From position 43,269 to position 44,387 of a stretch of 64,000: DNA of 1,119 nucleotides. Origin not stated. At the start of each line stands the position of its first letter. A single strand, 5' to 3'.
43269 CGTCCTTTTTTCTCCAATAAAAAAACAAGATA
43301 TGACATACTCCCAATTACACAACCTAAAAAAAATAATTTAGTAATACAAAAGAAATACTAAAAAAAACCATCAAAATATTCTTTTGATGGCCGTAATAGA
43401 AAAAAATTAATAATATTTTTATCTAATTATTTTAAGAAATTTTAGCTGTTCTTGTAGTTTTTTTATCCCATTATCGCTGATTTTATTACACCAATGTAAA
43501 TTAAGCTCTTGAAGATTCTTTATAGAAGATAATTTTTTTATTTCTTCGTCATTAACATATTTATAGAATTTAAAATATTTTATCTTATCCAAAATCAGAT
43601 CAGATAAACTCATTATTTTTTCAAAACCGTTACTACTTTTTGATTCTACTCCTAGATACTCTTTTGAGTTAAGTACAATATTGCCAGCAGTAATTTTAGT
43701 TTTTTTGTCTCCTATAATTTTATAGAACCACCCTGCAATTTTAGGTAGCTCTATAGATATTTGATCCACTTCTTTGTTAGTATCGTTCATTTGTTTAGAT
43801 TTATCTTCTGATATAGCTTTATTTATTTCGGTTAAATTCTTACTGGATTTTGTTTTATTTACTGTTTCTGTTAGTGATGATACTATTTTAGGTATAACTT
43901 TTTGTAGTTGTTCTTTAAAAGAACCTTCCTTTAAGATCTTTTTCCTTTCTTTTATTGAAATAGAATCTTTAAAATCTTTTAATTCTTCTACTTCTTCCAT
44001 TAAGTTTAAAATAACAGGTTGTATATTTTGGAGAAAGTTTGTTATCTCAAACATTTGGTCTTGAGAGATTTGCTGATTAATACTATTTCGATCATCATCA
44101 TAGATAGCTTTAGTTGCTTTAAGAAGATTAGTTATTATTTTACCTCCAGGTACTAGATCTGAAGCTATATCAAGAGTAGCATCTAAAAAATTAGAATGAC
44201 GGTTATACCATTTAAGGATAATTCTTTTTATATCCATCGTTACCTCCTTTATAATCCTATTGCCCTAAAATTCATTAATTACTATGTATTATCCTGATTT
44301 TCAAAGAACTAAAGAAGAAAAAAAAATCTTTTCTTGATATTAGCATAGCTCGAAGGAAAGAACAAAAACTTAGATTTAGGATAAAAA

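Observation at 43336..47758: Recent segmental duplication of the kinase-LRR gene in which one copy has lost the kinase and 10 LRRs but keeps an intact ORF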

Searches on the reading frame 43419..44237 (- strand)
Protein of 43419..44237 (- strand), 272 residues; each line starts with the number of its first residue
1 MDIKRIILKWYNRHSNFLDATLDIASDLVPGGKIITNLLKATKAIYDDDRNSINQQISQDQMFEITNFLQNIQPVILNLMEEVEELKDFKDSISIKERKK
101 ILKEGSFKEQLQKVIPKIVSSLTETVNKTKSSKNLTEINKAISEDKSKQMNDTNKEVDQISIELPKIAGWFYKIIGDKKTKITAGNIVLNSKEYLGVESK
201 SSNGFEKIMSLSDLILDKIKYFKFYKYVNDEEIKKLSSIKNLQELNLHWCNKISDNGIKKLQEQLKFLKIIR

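Call 5: search_protein_families(library=pfam, proteins=[window:43419-44237:-], max_evalue=0.1)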
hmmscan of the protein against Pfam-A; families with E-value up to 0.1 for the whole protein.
window:43419-44237:- (272 aa): 1 family
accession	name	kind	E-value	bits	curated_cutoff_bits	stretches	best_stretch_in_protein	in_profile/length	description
PF13516.12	LRR_6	-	0.0059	17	23.4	1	240-261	3-23/24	Leucine Rich repeat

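Call 6: search_protein_families(library=padloc, proteins=[window:43419-44237:-], max_evalue=0.1)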
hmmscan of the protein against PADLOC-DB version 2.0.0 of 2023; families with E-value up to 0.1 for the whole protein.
window:43419-44237:- (272 aa): 0 families

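Call 8: find_homologous_proteins(query=window:43419-44237:-, max_evalue=0.001)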
Query window:43419-44237:- (272 aa): 1 proteins with E <= 0.001 among 2028 candidates.
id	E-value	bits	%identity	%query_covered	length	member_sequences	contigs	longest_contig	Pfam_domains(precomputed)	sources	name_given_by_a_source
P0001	2.9e-165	566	100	100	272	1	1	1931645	-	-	-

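Call 18: predict_structure(protein=window:43419-44237:-)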
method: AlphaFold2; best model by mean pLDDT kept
length: 272 residues; sequences in the alignment: 1
mean_pLDDT: 39.0   pTM: 0.23
mean pLDDT of the five models: 39.0, 36.9, 34.5, 34.0, 33.8
residues with pLDDT >= 90: 0; 70-90: 0; 50-70: 5; < 50: 267
segments of 3 or more residues with pLDDT < 50: 1-46, 48-87, 92-234, 239-272
pLDDT, mean of each block of 10 residues (from residue 1): 39 46 40 39 44 41 42 42 44 47 42 42 41 36 36 34 35 34 31 33 35 40 34 46 41 37 33 24
secondary structure, 60 per line:
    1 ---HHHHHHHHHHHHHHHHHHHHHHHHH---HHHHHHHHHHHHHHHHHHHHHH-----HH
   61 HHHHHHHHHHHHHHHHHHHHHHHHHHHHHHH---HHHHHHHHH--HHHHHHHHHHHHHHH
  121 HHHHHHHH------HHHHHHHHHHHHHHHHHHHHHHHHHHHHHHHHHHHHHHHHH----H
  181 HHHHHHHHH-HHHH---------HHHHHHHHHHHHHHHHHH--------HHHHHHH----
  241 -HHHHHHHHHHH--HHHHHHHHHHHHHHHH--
elements in order: H4-28 H32-53 H59-91 H95-103 H106-128 H135-175 H180-189 H191-194 H204-221 H230-236 H242-252 H255-270

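Call 35: search_protein_representatives(protein=window:43563-44237:-)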
Query: 225 residues. Proteins with E-value up to 0.001 (for the whole library): 22; up to 1e-10: 14; up to 1e-30: 2. The best 22 are listed.
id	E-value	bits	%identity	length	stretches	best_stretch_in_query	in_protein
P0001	2.7e-135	465.0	100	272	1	1-225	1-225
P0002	1.5e-94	332.0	74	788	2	1-136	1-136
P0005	1.0e-22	97.5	41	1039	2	1-140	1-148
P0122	3.7e-15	72.8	30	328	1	1-133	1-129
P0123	1.1e-14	71.2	31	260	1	1-132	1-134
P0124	2.6e-14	70.0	31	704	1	4-132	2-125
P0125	1.7e-13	67.4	31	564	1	7-133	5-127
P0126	4.3e-13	66.0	31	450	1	7-132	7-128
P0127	5.5e-13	65.7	37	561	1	1-147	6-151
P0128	1.5e-12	64.3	27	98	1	2-100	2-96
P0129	9.0e-12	61.7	29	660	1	7-142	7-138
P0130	1.4e-11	61.1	26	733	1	1-128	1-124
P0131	2.2e-11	60.4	26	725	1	3-130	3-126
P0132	9.8e-11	58.3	26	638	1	7-128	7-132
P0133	1.3e-10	58.0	30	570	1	2-138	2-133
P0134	2.4e-10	57.0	28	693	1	7-135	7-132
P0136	2.6e-09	53.7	29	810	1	6-134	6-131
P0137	1.1e-06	45.1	31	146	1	7-135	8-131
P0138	1.4e-06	44.7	23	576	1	6-130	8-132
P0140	1.2e-05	41.7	31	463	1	7-123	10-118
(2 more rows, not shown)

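Call 40: search_protein_families(library=pfam, proteins=[P0125, P0129, P0134, P0138, P0140, P0132, P0127, P0136], max_evalue=0.001)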
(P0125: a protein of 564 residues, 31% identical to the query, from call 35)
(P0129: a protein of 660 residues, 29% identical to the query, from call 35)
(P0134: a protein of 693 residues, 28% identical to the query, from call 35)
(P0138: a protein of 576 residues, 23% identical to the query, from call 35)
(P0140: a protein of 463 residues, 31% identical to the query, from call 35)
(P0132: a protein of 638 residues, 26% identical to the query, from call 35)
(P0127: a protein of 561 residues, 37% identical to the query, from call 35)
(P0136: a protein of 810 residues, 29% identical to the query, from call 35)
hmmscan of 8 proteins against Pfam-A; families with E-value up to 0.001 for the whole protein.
P0125 (564 aa): 7 families
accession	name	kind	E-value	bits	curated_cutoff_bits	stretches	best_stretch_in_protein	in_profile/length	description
PF00069.31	Pkinase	-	1.3e-50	172.7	31.7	1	133-389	1-258/263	Protein kinase domain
PF07714.23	PK_Tyr_Ser-Thr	-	4.9e-38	131.4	23.1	1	134-383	2-250/258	Protein tyrosine and serine/threonine kinase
PF03109.22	ABC1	-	5e-07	29.5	22.9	1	206-292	140-224/244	ABC1 atypical kinase-like domain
PF01636.29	APH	-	9.8e-06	25.9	23.2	1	177-282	92-197/239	Phosphotransferase enzyme family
PF17667.7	Pkinase_fungal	-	2.7e-05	23.5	24.1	1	234-310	285-364/387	Fungal protein kinase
PF07603.17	Lcl_C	-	6.2e-05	23.7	34.9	1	446-550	6-110/117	Lcl C-terminal domain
PF14531.12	Kinase-like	-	0.00032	20.5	25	1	226-349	137-261/289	Kinase-like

P0129 (660 aa): 4 families
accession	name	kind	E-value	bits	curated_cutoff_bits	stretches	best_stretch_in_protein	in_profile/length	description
PF00069.31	Pkinase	-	1.1e-49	169.7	31.7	1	132-380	1-254/263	Protein kinase domain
PF07714.23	PK_Tyr_Ser-Thr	-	5.6e-34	118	23.1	1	133-378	2-250/258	Protein tyrosine and serine/threonine kinase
PF07603.17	Lcl_C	-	8.3e-12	45.9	34.9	1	547-652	1-114/117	Lcl C-terminal domain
PF17667.7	Pkinase_fungal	-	0.0004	19.6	24.1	1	212-304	262-363/387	Fungal protein kinase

P0134 (693 aa): 6 families
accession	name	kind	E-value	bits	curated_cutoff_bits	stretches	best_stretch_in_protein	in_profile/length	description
PF02493.26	MORN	-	5.7e-51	167.8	22.5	7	539-560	1-22/23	MORN repeat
PF00069.31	Pkinase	-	2.2e-46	158.9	31.7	1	136-395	1-259/263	Protein kinase domain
PF07714.23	PK_Tyr_Ser-Thr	-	3.4e-31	108.9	23.1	1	138-387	3-249/258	Protein tyrosine and serine/threonine kinase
PF01636.29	APH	-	8.9e-05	22.8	23.2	1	238-287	147-197/239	Phosphotransferase enzyme family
PF03109.22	ABC1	-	0.00018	21.1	22.9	1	208-293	139-220/244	ABC1 atypical kinase-like domain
PF17667.7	Pkinase_fungal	-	0.00019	20.7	24.1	1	242-317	289-366/387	Fungal protein kinase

P0138 (576 aa): 6 families
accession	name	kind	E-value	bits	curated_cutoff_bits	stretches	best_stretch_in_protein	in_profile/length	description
PF00069.31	Pkinase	-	2.9e-48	165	31.7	1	141-402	1-244/263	Protein kinase domain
PF07714.23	PK_Tyr_Ser-Thr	-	3.4e-35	122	23.1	1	142-392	2-250/258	Protein tyrosine and serine/threonine kinase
PF07603.17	Lcl_C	-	2.3e-29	102.5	34.9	1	422-573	1-117/117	Lcl C-terminal domain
PF03109.22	ABC1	-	7.4e-08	32.3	22.9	1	210-296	136-220/244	ABC1 atypical kinase-like domain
PF14531.12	Kinase-like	-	1e-06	28.7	25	1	260-352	162-255/289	Kinase-like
PF01636.29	APH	-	0.00019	21.7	23.2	0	242-291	154-198/239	Phosphotransferase enzyme family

P0140 (463 aa): 3 families
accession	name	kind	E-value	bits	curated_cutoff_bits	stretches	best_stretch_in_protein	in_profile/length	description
PF00069.31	Pkinase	-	1e-33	117.3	31.7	1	139-389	1-233/263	Protein kinase domain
PF07714.23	PK_Tyr_Ser-Thr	-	2.4e-21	76.6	23.1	1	144-356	6-220/258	Protein tyrosine and serine/threonine kinase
PF13414.12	TPR_11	-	0.00042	20.4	26.8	1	418-453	2-37/42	TPR repeat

P0132 (638 aa): 3 families
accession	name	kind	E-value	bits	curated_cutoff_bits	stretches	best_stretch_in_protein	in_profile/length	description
PF00069.31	Pkinase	-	2.5e-46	158.7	31.7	1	141-393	1-255/263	Protein kinase domain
PF07714.23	PK_Tyr_Ser-Thr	-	7.9e-33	114.3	23.1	1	143-391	3-250/258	Protein tyrosine and serine/threonine kinase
PF03109.22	ABC1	-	1.5e-05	24.7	22.9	1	178-297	113-221/244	ABC1 atypical kinase-like domain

P0127 (561 aa): 4 families
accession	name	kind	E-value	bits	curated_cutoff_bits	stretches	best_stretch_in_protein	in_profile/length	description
PF00069.31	Pkinase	-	1.3e-46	159.6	31.7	1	160-418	1-257/263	Protein kinase domain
PF07714.23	PK_Tyr_Ser-Thr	-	3.6e-31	108.8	23.1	1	162-415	3-251/258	Protein tyrosine and serine/threonine kinase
PF03109.22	ABC1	-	8.4e-06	25.5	22.9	1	234-319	141-221/244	ABC1 atypical kinase-like domain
PF17667.7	Pkinase_fungal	-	0.00067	18.9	24.1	0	281-342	304-365/387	Fungal protein kinase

P0136 (810 aa): 4 families
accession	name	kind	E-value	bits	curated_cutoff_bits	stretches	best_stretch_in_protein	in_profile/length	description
PF00069.31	Pkinase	-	6.7e-46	157.2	31.7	1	136-395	1-259/263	Protein kinase domain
PF03781.23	FGE-sulfatase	-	1.3e-45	156.5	23.3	1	589-807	5-254/255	Sulfatase-modifying factor enzyme 1-like domain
PF07714.23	PK_Tyr_Ser-Thr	-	4.5e-30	105.3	23.1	1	139-389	4-251/258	Protein tyrosine and serine/threonine kinase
PF17667.7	Pkinase_fungal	-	0.00057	19.1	24.1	1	257-315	305-364/387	Fungal protein kinase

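Call 45: find_encoding_contigs(protein=window:43419-44237:-, flank=2000, max_places=5)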
Protein window:43419-44237:- (272 aa): no gene with exactly this product is on record in the collection.

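Call 55: find_encoding_contigs(protein=P0137, flank=6000, max_places=3)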
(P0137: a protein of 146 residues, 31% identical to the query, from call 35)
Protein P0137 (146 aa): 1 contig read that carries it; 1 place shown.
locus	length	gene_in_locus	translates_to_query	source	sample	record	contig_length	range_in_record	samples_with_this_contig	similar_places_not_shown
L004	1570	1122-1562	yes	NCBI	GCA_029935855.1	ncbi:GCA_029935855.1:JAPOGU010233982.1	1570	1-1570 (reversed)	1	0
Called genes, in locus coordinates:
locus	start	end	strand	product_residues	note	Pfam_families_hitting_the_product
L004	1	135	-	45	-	?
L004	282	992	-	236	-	PF00111:Fer2 (weak), PF13085:Fer2_3, PF13187:Fer4_9 (faint), PF13237:Fer4_10, PF12838:Fer4_7, PF13183:Fer4_8, PF13484:Fer4_16, PF13534:Fer4_17, +2 more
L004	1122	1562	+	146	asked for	-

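Call 66: search_protein_families(library=ncbifam, proteins=[window:43419-44237:-, P0124, P0125], max_evalue=0.01)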
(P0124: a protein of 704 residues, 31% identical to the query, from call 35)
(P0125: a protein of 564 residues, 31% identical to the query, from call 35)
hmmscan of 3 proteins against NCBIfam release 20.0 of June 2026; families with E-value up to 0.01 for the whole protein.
window:43419-44237:- (272 aa): 0 families

P0124 (704 aa): 29 families (the best 25 are shown)
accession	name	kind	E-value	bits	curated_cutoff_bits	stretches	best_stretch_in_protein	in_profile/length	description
NF033483.0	PknB_PASTA_kin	equivalog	3.7e-69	234.2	450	1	127-415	2-286/563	Stk1 family PASTA domain-containing Ser/Thr kinase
NF047741.1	antiphage_MADS6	equivalog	4e-54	184.2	460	2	191-419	254-479/612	methylation-associated defense system protein kinase MAD6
NF052427.1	StpK7MSMEG_1200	equivalog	1.5e-41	142.6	900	1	133-389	8-260/601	serine/threonine protein kinase StpK7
NF009651.0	PRK13184.1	equivalog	2.1e-32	112.1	839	1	133-383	3-276/932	serine/threonine-protein kinase PknD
TIGR03903.1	TOMM_kin_cyc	equivalog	1.6e-27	95.8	705.75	1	157-347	3-195/1267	TOMM system kinase/cyclase fusion protein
NF038150.1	lanthi_synth_IV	equivalog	3.7e-23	81.8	650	1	125-390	182-449/851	class IV lanthionine synthetase LanL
TIGR03525.2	GldK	equivalog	1.2e-22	80.8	350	1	533-700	249-403/408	T9SS ring complex lipoprotein PorK/GldK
NF053615.1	SerThrKinAfsKStmc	equivalog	4e-21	75.4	1300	1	121-345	3-217/809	protein serine/threonine kinase AfsK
NF038151.1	lanthi_synth_III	equivalog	4.4e-20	71.7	575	1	126-353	214-441/833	class III lanthionine synthetase LanKC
NF051459.1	pyoverdine_PvdO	equivalog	3.8e-17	62.3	500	1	513-700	110-276/280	dihydropyoverdine dehydrogenase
NF033442.0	BREX_PglW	equivalog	4.5e-15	54.5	990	1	132-340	204-427/1391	BREX system serine/threonine kinase PglW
TIGR03440.2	egtB_TIGR03440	equivalog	4.8e-15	55.6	360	2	520-624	273-356/413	ergothioneine biosynthesis protein EgtB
NF041186.1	SenA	equivalog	1.2e-13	51.3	420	1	520-700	270-380/382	selenoneine synthase SenA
NF058632.1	SerThrKinPrkT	equivalog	2.6e-13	49.7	280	1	131-272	20-152/322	serine/threonine protein kinase PrkT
TIGR03524.1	GldJ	equivalog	6.5e-11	41.6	458.2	1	592-621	337-366/559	gliding motility lipoprotein GldJ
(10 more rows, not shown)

P0125 (564 aa): 21 families
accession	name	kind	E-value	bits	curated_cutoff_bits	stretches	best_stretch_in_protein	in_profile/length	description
NF033483.0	PknB_PASTA_kin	equivalog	1.6e-65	222.2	450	1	126-420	2-294/563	Stk1 family PASTA domain-containing Ser/Thr kinase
NF047741.1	antiphage_MADS6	equivalog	9e-62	209.4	460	2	190-416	254-481/612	methylation-associated defense system protein kinase MAD6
NF052427.1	StpK7MSMEG_1200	equivalog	4.5e-47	160.8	900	1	131-423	7-297/601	serine/threonine protein kinase StpK7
TIGR03903.1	TOMM_kin_cyc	equivalog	2.7e-31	108.3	705.75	1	157-391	4-243/1267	TOMM system kinase/cyclase fusion protein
NF038150.1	lanthi_synth_IV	equivalog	2.6e-28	98.8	650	1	124-413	182-468/851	class IV lanthionine synthetase LanL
NF009651.0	PRK13184.1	equivalog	1.9e-24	85.7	839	1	132-353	3-242/932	serine/threonine-protein kinase PknD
NF033442.0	BREX_PglW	equivalog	2.7e-22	78.4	990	1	101-338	170-427/1391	BREX system serine/threonine kinase PglW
NF038151.1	lanthi_synth_III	equivalog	1.6e-18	66.6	575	1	116-438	205-519/833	class III lanthionine synthetase LanKC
NF053615.1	SerThrKinAfsKStmc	equivalog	1.2e-14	54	1300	1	131-345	13-219/809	protein serine/threonine kinase AfsK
NF043056.1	T4SS_LegK1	equivalog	9.8e-12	44.2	550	1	130-332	66-283/516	Dot/Icm T4SS effector kinase LegK1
TIGR03724.2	arch_bud32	equivalog_domain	7.2e-09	35.4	125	1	207-284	66-133/193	KEOPS complex kinase/ATPase Bud32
NF011464.0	PRK14879.1-7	equivalog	3.7e-08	33.4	246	1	210-295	82-162/221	Kae1-associated kinase Bud32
NF011463.0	PRK14879.1-4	equivalog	8.9e-08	31.8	188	1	210-296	94-174/237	Kae1-associated kinase Bud32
NF058632.1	SerThrKinPrkT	equivalog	1.4e-06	27.6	280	1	130-280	20-163/322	serine/threonine protein kinase PrkT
NF007174.0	PRK09605.1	equivalog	5.8e-06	25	447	1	205-284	407-475/535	bifunctional N(6)-L-threonylcarbamoyladenine synthase/serine/threonine protein kinase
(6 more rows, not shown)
